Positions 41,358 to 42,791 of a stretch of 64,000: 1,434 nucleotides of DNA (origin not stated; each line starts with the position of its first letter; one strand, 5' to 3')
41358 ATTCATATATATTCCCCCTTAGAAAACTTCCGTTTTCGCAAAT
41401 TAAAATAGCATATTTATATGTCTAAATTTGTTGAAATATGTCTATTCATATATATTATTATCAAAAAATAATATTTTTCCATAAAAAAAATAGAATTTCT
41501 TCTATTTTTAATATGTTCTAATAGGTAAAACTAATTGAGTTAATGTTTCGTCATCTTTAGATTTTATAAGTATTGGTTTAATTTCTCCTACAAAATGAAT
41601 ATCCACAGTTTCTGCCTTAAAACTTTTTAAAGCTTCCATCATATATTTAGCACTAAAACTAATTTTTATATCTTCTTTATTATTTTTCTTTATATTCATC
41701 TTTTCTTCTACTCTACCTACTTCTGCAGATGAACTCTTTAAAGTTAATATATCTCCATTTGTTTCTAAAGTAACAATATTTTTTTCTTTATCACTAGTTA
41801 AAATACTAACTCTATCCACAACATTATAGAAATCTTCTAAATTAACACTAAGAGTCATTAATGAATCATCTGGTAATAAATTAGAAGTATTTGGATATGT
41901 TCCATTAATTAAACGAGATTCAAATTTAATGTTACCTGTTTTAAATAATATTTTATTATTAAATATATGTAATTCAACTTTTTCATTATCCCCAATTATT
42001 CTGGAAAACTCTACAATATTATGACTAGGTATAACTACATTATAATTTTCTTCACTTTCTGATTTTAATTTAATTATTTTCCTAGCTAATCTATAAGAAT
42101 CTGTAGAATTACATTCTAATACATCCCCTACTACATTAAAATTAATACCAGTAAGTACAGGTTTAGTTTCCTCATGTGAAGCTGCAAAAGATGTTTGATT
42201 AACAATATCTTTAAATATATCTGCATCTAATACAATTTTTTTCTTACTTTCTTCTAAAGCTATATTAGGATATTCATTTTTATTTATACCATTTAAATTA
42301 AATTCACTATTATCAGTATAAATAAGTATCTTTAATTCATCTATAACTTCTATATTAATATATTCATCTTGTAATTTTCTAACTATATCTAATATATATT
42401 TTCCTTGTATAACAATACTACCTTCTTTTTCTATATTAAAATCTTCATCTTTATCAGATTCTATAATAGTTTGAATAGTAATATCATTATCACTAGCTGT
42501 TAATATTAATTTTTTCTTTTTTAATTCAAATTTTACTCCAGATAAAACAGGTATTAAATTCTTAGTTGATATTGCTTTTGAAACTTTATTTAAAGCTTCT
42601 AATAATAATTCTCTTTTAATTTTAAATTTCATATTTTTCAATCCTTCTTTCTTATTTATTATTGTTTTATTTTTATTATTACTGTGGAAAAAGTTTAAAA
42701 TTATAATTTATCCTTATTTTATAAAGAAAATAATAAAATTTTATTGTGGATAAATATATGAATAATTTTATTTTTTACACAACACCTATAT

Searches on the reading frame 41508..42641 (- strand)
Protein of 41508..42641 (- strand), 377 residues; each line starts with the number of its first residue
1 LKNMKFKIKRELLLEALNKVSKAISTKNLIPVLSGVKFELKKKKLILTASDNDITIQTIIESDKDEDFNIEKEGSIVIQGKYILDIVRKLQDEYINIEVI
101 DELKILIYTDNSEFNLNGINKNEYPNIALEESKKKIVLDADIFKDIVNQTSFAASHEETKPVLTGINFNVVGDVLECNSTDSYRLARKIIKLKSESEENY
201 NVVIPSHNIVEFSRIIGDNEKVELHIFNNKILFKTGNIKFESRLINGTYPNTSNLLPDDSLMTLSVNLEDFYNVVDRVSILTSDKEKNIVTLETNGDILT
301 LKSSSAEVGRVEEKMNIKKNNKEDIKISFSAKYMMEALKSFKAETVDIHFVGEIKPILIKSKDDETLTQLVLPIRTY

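Call 87: search_protein_families(library=pfam, proteins=[window:41508-42641:-], max_evalue=0.00001)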
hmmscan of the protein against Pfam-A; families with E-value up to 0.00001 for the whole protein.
window:41508-42641:- (377 aa): 3 families
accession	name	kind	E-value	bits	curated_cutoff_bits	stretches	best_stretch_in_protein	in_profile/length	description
PF00712.24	DNA_pol3_beta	-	4.5e-45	153.1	24.4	2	4-127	1-119/120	DNA polymerase III beta subunit, N-terminal domain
PF02767.21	DNA_pol3_beta_2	-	5e-41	140.1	27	2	138-251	2-116/116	DNA polymerase III beta subunit, central domain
PF02768.20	DNA_pol3_beta_3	-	4.2e-31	107.7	27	1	254-375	2-121/121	DNA polymerase III beta subunit, C-terminal domain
